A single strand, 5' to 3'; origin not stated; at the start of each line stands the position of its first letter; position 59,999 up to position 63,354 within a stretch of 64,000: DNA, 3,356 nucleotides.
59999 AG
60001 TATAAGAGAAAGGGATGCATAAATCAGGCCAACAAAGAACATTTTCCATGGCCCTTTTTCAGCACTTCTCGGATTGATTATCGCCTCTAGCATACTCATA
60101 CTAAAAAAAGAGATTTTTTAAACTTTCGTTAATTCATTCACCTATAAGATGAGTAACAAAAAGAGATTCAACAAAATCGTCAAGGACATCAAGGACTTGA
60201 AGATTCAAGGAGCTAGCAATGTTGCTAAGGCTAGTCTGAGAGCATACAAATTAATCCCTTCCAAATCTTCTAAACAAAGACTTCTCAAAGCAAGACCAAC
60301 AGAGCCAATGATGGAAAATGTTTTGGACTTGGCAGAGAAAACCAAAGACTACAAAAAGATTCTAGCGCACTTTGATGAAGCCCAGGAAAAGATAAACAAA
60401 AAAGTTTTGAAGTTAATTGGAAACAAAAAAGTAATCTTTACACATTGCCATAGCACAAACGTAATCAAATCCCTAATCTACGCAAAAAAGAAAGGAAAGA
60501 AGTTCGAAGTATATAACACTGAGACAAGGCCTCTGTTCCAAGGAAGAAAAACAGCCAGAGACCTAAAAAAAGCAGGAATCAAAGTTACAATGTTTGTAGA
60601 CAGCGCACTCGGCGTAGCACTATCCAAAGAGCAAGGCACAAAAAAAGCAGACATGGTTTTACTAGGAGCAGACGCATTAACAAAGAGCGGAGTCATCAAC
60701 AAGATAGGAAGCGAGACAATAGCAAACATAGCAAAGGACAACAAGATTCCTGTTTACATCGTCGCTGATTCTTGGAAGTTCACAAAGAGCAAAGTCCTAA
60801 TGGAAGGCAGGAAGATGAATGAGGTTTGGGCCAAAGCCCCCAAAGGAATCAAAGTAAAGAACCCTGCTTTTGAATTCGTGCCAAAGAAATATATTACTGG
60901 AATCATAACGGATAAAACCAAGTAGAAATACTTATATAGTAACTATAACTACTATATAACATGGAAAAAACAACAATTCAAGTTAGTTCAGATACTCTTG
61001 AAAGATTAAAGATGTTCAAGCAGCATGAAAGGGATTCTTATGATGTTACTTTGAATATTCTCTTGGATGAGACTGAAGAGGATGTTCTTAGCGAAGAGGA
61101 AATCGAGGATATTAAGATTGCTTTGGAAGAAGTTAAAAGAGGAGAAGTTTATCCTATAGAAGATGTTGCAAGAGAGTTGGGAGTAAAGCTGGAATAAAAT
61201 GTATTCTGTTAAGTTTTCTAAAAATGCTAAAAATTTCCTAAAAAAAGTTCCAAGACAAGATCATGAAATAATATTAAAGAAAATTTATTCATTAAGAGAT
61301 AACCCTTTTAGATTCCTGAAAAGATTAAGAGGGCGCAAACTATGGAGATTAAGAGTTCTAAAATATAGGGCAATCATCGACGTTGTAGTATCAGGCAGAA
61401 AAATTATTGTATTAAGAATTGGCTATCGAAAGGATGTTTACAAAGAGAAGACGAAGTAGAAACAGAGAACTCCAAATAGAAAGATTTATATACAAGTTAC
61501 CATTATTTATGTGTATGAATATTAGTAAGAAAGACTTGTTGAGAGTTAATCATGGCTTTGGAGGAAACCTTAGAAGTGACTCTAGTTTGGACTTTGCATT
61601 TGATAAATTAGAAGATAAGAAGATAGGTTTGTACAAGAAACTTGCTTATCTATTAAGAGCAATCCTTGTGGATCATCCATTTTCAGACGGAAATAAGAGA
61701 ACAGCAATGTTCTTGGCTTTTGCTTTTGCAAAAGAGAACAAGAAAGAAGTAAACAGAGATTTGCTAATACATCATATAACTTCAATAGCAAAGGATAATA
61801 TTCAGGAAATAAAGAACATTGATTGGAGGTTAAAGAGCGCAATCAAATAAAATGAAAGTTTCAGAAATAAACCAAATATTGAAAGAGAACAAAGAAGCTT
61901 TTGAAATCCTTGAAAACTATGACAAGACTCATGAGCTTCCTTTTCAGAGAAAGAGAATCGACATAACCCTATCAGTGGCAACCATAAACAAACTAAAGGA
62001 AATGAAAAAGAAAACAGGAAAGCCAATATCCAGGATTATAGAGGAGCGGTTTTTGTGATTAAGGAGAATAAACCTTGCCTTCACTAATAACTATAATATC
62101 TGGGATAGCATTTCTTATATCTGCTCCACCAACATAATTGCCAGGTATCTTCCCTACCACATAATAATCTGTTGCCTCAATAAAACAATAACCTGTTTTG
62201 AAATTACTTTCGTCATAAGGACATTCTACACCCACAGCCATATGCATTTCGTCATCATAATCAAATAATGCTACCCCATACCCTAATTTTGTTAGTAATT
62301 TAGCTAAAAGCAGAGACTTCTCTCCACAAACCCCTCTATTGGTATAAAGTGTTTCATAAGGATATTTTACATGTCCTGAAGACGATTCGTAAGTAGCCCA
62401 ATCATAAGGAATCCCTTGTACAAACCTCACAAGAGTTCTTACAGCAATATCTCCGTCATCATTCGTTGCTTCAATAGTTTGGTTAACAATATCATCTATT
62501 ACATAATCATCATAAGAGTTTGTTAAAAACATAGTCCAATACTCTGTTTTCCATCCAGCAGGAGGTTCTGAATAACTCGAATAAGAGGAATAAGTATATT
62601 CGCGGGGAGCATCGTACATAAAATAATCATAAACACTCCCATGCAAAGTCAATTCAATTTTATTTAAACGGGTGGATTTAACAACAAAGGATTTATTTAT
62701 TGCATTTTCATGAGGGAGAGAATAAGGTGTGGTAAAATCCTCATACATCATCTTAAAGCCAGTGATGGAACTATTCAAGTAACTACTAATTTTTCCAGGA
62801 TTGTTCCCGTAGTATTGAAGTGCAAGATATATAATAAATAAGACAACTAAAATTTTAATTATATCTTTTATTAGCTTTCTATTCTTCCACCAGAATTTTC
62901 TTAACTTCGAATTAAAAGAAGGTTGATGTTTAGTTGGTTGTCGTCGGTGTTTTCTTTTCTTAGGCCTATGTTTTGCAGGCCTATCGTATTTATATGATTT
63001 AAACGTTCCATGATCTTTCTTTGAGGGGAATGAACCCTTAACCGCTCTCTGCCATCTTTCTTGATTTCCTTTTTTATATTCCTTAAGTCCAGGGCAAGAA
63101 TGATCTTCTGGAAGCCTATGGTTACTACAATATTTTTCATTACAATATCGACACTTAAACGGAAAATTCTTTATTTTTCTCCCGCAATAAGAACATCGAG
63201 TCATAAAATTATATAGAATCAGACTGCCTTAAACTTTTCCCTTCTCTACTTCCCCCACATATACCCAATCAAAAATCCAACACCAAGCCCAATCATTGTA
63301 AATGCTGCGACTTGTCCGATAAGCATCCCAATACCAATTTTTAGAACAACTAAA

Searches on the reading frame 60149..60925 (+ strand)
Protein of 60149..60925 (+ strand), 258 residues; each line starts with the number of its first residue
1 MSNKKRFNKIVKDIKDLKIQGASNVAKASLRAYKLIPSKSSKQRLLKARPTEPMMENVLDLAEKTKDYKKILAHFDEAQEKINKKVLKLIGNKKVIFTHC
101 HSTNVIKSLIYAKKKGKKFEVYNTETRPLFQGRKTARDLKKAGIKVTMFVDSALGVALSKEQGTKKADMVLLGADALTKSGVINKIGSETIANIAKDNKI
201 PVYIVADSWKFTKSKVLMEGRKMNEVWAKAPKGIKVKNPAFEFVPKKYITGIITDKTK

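Call 39: search_protein_families(library=pfam, proteins=[window:60149-60925:+], max_evalue=0.0001)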
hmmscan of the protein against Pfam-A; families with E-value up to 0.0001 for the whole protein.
window:60149-60925:+ (258 aa): 1 family
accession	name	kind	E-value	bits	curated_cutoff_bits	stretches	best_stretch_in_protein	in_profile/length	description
PF01008.23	IF-2B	-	2.5e-47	161.9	22.4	1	65-256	79-275/280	Initiation factor 2 subunit family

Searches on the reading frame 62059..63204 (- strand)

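Call 65: search_protein_families(library=pfam, proteins=[window:62059-63204:-], max_evalue=0.0001)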
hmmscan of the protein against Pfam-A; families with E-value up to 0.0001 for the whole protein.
window:62059-63204:- (381 aa): 1 family
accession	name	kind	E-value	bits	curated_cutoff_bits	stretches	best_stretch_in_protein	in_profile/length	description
PF01428.23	zf-AN1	-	1.2e-11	45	27.9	1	4-41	1-39/40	AN1-like Zinc finger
